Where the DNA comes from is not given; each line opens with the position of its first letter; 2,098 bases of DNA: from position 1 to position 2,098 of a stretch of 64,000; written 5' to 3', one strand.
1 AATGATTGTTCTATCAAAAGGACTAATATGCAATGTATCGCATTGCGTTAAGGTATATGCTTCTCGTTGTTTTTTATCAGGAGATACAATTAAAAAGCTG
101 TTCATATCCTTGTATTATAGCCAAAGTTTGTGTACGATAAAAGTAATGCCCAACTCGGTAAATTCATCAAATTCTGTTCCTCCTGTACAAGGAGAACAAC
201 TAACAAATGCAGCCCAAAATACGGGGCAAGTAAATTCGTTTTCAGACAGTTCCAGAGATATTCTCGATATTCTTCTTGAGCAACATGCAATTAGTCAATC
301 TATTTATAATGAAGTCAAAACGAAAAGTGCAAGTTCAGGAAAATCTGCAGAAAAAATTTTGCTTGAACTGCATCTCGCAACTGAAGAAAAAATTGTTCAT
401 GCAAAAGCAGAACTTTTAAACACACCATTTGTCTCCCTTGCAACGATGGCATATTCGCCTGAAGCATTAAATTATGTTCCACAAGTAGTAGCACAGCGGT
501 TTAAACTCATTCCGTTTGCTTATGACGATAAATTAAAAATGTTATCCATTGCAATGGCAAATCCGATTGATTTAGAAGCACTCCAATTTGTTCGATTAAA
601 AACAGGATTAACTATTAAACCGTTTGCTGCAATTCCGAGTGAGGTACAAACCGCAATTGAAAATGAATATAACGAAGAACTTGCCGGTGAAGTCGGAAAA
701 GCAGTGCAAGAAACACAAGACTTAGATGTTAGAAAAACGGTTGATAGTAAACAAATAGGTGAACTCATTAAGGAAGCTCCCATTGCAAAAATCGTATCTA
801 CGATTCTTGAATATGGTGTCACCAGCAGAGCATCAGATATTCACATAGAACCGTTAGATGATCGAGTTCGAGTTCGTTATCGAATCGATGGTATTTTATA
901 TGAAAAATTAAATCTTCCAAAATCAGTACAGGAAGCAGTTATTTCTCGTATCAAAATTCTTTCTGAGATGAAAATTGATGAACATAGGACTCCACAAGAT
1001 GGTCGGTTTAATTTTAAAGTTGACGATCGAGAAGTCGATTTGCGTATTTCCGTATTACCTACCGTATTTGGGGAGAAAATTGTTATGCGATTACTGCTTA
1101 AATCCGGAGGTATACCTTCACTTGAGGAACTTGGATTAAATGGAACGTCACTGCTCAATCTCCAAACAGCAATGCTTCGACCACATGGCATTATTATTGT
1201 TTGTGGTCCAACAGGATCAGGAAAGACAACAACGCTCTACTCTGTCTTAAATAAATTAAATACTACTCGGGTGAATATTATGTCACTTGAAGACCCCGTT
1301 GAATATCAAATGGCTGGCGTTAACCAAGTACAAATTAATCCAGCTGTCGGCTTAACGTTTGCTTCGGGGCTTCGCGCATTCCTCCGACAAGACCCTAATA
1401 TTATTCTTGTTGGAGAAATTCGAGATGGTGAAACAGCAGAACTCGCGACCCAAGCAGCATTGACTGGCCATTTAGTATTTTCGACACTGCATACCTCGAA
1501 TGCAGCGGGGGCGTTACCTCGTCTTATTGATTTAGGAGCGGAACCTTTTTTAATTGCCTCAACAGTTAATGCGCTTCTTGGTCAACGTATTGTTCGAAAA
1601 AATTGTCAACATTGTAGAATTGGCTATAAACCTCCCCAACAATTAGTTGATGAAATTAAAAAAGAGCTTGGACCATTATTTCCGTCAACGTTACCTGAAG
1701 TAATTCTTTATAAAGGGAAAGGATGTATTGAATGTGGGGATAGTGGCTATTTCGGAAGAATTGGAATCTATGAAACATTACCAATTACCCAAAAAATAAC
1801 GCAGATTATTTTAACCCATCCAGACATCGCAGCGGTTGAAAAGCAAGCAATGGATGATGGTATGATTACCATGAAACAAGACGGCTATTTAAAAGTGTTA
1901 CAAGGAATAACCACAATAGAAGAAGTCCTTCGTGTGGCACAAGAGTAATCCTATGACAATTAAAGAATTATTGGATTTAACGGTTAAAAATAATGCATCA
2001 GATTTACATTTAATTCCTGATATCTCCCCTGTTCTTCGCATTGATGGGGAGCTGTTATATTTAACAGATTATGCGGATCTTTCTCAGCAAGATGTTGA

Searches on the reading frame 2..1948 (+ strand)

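Call 10: search_protein_families(library=pfam, proteins=[window:2-1948:+])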
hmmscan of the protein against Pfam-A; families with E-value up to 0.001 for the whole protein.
window:2-1948:+ (648 aa): 4 families
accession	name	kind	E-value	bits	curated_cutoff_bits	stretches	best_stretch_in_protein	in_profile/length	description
PF00437.27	T2SSE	-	5e-124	414.2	24.9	1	257-644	4-370/370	Type II/IV secretion system protein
PF05157.20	MshEN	-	4.9e-13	49.3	23.1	1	139-226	1-87/90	MshEN domain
PF13401.12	AAA_22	-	0.00011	23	27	1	395-427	5-37/130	AAA domain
PF20720.3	nSTAND3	-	0.00031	20.9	27.2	1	390-434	12-56/155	Novel STAND NTPase 3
